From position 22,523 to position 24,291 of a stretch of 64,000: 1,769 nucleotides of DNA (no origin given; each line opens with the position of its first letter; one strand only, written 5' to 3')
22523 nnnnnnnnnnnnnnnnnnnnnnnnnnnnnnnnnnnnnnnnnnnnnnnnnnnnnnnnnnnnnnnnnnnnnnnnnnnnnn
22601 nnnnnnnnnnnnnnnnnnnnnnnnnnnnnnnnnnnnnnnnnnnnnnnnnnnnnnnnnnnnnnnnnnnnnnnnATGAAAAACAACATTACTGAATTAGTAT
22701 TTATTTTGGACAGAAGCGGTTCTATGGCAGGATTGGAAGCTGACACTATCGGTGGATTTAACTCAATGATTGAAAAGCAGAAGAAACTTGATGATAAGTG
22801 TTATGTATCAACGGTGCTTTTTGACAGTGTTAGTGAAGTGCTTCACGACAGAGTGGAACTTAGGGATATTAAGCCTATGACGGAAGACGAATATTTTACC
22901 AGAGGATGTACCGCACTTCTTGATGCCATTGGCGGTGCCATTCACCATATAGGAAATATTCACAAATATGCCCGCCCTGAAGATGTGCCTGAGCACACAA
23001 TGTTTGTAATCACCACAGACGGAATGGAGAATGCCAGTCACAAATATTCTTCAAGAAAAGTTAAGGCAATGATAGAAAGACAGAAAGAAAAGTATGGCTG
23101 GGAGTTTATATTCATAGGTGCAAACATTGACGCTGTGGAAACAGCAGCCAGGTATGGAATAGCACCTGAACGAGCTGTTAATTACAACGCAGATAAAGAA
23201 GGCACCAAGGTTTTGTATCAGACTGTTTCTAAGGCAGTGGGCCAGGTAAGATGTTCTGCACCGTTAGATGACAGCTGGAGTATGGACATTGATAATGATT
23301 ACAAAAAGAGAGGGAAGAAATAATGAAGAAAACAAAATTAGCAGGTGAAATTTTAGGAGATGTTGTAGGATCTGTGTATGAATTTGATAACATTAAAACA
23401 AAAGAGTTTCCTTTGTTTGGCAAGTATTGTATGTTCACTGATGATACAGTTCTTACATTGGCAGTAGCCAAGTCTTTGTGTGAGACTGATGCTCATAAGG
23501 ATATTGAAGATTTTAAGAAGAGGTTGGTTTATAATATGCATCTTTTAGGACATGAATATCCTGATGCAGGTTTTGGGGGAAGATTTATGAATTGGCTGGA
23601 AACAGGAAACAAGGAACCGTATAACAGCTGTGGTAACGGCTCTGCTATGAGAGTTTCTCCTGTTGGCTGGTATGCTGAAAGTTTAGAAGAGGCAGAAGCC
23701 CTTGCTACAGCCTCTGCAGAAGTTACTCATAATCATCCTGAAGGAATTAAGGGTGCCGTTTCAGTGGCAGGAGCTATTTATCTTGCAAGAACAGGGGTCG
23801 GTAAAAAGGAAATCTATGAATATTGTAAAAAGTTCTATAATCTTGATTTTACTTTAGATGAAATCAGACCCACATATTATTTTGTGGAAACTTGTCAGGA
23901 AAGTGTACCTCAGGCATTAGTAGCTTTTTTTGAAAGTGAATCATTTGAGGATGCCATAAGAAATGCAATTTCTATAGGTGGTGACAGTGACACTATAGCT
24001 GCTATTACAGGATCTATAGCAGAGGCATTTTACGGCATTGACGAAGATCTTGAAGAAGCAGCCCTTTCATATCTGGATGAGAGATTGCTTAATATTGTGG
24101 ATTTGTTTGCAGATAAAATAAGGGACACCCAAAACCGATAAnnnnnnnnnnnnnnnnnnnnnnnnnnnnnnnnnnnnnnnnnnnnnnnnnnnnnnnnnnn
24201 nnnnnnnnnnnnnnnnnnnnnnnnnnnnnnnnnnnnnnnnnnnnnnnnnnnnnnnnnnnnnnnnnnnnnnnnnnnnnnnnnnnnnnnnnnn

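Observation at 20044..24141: Compact five-gene operon pairing two ADP-ribose-removing folds (macro-HTH fusion and ARH) with a vWA protein, an Spx/ArsC-like redoxin and a DUF2130 coiled-coil protein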

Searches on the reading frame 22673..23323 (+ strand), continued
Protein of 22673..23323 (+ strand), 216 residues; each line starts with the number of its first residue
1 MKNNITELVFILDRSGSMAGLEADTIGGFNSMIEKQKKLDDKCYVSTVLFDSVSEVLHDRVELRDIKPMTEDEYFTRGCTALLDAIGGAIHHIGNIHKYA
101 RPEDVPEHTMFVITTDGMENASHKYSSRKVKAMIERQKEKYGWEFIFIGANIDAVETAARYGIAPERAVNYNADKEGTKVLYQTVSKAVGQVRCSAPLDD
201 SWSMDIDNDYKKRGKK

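Call 100: get_annotated_region(hit=H5, flank=5000)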
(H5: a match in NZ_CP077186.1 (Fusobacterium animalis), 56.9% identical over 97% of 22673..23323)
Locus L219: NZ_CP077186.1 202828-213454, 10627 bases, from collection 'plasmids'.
description: Fusobacterium animalis strain SB029 plasmid pSB029A, complete sequence
organism: Fusobacterium animalis (NCBI taxid 76859)
taxonomy: Bacteria; Fusobacteriota; Fusobacteriia; Fusobacteriales; Fusobacteriaceae; Fusobacterium; Fusobacterium animalis
host: -; source: Homo sapiens,resected colorectal tumor; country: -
typing (MOB-suite, as given by PLSDB): non-mobilizable
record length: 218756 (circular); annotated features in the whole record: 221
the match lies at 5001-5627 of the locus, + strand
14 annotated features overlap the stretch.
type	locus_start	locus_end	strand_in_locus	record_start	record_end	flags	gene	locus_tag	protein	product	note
CDS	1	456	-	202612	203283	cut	-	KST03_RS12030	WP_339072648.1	YggS family pyridoxal phosphate-dependent enzyme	-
CDS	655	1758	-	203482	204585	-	hemW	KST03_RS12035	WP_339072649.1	radical SAM family heme chaperone HemW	GO:0006779 - porphyrin-containing compound biosynthetic process [Evidence IEA]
CDS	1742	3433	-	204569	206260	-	-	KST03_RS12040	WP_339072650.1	phospho-sugar mutase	-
CDS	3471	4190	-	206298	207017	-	-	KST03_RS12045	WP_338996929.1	complement resistance protein TraT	-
CDS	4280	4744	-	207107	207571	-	-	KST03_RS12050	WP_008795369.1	pyridoxamine 5'-phosphate oxidase family protein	-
CDS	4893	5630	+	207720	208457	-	-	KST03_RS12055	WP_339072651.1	vWA domain-containing protein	-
CDS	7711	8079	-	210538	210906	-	-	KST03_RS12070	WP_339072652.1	ASCH domain-containing protein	-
CDS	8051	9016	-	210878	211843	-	-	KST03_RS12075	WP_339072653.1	site-specific DNA-methyltransferase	GO:0009307 - DNA restriction-modification system [Evidence IEA]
CDS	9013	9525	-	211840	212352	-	-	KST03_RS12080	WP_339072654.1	MmcB family DNA repair protein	-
CDS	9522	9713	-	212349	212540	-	-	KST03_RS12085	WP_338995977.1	hypothetical protein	-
CDS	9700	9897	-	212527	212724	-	-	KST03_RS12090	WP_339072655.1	hypothetical protein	-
CDS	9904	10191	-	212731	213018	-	-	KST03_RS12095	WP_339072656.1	hypothetical protein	-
CDS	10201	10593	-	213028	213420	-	-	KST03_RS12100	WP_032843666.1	YopX family protein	-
CDS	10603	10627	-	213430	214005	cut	-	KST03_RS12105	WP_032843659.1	hypothetical protein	-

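Call 101: get_annotated_region(hit=H6, flank=5000)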
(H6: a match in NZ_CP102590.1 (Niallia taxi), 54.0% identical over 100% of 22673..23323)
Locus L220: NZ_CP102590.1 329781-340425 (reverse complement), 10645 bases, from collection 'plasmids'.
description: Niallia taxi strain NBC_Nia plasmid pMEGANia, complete sequence
organism: Niallia taxi (NCBI taxid 2499688)
taxonomy: Bacteria; Bacillota; Bacilli; Bacillales; Bacillaceae; Niallia; Niallia taxi
host: -; source: -; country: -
typing (MOB-suite, as given by PLSDB): non-mobilizable
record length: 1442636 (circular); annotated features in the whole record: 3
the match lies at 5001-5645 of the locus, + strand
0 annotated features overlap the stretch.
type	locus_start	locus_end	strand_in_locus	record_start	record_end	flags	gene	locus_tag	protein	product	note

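Call 103: search_protein_families(library=phrogs, proteins=[window:22673-23323:+], max_evalue=0.00001)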
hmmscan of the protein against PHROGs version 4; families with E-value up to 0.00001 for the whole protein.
window:22673-23323:+ (216 aa): 3 families
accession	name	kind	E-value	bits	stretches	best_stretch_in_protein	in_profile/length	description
phrog_7371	-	unknown function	5e-56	190.6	1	3-195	4-185/204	-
phrog_26613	-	unknown function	2.7e-09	37.8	1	3-173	10-185/345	-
phrog_5359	-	unknown function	4.6e-06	27.3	0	6-154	28-183/229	-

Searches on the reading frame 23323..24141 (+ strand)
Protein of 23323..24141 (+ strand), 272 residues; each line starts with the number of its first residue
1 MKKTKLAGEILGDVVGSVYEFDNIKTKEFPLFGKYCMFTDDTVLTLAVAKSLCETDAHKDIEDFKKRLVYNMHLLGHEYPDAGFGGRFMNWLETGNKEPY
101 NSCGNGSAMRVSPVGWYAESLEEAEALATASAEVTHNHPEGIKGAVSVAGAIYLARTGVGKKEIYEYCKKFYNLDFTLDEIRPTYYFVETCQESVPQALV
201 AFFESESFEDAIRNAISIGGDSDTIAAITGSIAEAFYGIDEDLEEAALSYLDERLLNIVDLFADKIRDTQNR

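Call 3: search_protein_families(library=pfam, proteins=[window:23323-24141:+], max_evalue=0.01)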
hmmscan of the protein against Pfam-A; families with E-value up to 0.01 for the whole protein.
window:23323-24141:+ (272 aa): 1 family
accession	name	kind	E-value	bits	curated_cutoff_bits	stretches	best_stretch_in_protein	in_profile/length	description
PF03747.19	ADP_ribosyl_GH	-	9.1e-40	137.6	26.2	1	6-240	3-282/287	ADP-ribosylglycohydrolase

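Call 4: search_protein_families(library=ncbifam, proteins=[window:23323-24141:+], max_evalue=0.01)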
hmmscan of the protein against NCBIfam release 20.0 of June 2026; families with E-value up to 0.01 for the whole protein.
window:23323-24141:+ (272 aa): 2 families
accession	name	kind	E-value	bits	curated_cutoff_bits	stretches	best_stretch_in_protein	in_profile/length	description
TIGR02662.1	dinitro_DRAG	equivalog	1e-19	70.8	337.05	1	38-265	53-281/287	ADP-ribosyl-[dinitrogen reductase] hydrolase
NF041672.1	ADPriboarghdlase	equivalog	8.8e-15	54.3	490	1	7-240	75-332/361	ADP-ribosylarginine hydrolase Tri1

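Call 6: search_protein_families(library=padloc, proteins=[window:23323-24141:+], max_evalue=0.01)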
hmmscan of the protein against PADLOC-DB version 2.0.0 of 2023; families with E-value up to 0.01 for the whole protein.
window:23323-24141:+ (272 aa): 1 family
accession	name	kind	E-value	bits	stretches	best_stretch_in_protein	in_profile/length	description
PDLC03205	mREase_II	-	0.0021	15.7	1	214-242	72-100/172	Type II methyl-directed restriction enzyme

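Call 48: search_solved_structures(query=window:23323-24141:+, max_evalue=0.00001, show_alignments=3)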
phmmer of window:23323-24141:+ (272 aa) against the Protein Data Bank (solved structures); distinct sequences matched with E-value up to 0.00001: 18.
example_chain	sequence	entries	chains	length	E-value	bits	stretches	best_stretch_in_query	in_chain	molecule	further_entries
2qty_A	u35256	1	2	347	4.2e-16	62.6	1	37-164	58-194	Poly(ADP-ribose) glycohydrolase ARH3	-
2g4k_A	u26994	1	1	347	8.1e-15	58.4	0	184-244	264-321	ADP-ribosylhydrolase 3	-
2foz_A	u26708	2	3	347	8.1e-15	58.4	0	184-244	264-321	ADP-ribosylhydrolase like 2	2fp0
5zqy_A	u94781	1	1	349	8.4e-15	58.3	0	184-244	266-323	Poly(ADP-ribose) glycohydrolase ARH3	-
9rfd_A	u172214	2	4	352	8.7e-15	58.3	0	184-244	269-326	ADP-ribosylhydrolase ARH3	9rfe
6d36_C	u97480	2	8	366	9.6e-15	58.2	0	184-244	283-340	Poly(ADP-ribose) glycohydrolase ARH3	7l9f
6g1p_A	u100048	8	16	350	2.1e-14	57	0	19-164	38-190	ADP-ribosylhydrolase like 2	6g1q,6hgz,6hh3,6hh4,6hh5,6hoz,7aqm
6d3a_C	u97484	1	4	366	3.4e-14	56.3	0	38-163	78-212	Poly(ADP-ribose) glycohydrolase ARH3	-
7akr_AAA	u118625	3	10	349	3.5e-14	56.3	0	184-244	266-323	ADP-ribose glycohydrolase ARH3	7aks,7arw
7l9h_C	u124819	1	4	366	4.4e-14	56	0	184-244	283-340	ADP-ribose glycohydrolase ARH3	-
7l9i_C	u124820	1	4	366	1.2e-13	54.5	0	38-163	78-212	ADP-ribose glycohydrolase ARH3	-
2woc_A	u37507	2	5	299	1.6e-13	54.2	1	37-255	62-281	ADP-RIBOSYL-[DINITROGEN REDUCTASE] GLYCOHYDROLASE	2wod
2woe_A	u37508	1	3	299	2.2e-13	53.7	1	37-255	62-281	ADP-RIBOSYL-[DINITROGEN REDUCTASE] GLYCOHYDROLASE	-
1t5j_A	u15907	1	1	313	3e-13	53.2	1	37-240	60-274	Hypothetical protein MJ1187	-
8za7_A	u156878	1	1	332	5.9e-12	49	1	91-241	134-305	Lmo0067 protein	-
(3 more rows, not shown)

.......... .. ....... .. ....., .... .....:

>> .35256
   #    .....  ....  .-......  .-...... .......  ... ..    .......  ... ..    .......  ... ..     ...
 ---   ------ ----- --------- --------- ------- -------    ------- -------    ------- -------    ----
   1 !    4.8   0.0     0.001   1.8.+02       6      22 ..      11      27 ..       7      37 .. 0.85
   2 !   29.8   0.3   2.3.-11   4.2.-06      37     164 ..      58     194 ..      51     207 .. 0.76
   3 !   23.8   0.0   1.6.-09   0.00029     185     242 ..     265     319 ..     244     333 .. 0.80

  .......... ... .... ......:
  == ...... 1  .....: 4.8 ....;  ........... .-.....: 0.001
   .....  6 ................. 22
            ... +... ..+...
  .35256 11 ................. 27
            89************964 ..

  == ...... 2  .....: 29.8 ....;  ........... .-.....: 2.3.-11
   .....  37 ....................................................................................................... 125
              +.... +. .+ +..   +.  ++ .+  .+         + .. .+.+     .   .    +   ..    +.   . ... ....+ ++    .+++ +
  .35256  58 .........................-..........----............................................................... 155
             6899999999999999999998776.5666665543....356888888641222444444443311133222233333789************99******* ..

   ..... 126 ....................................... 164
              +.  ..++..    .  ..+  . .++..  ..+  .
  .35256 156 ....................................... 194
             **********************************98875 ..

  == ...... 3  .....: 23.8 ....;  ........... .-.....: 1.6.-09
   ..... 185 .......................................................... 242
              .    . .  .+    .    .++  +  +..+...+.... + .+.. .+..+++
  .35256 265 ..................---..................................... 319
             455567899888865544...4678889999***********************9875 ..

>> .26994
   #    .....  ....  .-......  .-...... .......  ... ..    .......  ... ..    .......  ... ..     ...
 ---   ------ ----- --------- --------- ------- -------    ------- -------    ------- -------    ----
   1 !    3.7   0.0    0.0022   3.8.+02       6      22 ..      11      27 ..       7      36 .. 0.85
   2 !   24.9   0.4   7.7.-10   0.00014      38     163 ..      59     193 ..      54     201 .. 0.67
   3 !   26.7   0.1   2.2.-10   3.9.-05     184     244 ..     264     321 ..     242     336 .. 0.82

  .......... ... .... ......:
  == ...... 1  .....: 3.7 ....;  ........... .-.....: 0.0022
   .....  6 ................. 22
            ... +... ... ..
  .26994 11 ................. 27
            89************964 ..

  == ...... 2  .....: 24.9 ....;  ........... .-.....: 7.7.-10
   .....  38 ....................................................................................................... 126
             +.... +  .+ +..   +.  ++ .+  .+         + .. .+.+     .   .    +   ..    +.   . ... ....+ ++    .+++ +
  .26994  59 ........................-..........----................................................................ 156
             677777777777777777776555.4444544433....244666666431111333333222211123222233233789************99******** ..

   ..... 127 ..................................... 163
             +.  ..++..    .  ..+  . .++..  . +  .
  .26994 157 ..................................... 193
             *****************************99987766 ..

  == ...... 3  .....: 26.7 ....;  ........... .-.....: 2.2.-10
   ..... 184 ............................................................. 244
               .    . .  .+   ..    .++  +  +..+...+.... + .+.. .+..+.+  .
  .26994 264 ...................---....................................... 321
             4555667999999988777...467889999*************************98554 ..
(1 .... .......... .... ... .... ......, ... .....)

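Call 97: find_related_loci(query=window:23323-24141:+, collection=viral_contigs, flank=6000)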
Query window:23323-24141:+ (272 aa) in viral_contigs; peptide patterns used: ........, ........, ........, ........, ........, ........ (x = any residue, [..] = any of these).
3 stretches matched a pattern, but none encodes a relative of the query by tblastn (E <= 1e-3).

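Call 103: search_protein_families(library=phrogs, proteins=[window:23323-24141:+], max_evalue=0.00001)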
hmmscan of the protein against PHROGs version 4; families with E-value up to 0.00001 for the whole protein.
window:23323-24141:+ (272 aa): 2 families
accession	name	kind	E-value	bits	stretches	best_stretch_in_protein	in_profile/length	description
phrog_6572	-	other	5e-59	201.1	1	5-268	11-310/325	ADP-ribosylglycohydrolase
phrog_22100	-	unknown function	1.2e-13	52.1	1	6-168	7-176/306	-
